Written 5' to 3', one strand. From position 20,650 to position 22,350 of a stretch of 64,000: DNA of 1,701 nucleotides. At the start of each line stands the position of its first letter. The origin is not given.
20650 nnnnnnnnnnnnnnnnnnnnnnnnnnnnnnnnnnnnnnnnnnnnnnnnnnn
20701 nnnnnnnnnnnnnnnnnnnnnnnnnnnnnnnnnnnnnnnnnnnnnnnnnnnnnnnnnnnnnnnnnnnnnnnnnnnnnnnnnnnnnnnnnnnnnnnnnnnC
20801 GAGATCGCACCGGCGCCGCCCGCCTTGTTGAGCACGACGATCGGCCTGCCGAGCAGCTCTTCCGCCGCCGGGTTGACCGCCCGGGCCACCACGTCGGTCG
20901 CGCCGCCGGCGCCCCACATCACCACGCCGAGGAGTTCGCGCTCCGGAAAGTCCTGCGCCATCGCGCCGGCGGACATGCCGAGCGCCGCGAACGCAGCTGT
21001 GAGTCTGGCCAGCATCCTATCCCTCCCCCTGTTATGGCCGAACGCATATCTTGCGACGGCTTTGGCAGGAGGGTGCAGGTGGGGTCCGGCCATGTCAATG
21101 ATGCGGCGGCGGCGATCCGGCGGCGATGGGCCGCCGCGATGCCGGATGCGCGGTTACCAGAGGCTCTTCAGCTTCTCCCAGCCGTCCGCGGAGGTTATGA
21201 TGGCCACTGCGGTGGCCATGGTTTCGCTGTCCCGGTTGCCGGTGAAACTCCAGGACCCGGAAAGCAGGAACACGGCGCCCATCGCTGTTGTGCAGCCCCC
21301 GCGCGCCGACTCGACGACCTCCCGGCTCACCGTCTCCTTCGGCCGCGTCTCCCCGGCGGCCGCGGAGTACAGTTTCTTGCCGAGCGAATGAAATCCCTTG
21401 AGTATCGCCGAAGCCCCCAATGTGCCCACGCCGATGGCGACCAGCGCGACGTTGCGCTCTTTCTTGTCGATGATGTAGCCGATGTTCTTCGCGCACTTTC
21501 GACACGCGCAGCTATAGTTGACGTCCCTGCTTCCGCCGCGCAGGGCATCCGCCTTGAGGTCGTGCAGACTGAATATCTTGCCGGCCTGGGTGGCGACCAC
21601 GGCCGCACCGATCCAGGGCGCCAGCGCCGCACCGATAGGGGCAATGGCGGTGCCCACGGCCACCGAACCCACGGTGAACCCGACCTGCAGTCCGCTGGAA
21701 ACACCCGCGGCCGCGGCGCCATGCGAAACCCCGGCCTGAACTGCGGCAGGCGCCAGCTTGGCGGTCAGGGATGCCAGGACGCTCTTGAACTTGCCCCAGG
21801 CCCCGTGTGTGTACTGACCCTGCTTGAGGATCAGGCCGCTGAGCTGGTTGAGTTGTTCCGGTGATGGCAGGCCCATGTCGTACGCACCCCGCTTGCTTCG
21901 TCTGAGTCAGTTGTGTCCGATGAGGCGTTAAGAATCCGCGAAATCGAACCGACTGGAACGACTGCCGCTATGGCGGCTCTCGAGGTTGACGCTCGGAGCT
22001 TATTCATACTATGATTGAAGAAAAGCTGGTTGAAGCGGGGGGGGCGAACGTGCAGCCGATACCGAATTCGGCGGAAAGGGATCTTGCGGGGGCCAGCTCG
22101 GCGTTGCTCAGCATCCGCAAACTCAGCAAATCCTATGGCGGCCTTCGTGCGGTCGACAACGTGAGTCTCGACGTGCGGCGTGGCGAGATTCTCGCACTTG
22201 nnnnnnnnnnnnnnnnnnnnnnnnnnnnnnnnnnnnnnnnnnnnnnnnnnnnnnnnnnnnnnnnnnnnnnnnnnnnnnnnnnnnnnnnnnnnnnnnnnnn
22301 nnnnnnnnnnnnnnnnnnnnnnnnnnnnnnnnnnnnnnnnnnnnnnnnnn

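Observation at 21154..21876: Orphan 240-aa Gly/Ala-rich membrane protein with Cys cluster in a lower-GC island between tctC and an ABC operon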

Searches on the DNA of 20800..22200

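Call 102: search_rna_families(source=window, start=20800, end=22200, threshold=evalue, max_evalue=1)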
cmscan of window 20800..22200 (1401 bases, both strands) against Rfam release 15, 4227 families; matches with E-value up to 1: 0.
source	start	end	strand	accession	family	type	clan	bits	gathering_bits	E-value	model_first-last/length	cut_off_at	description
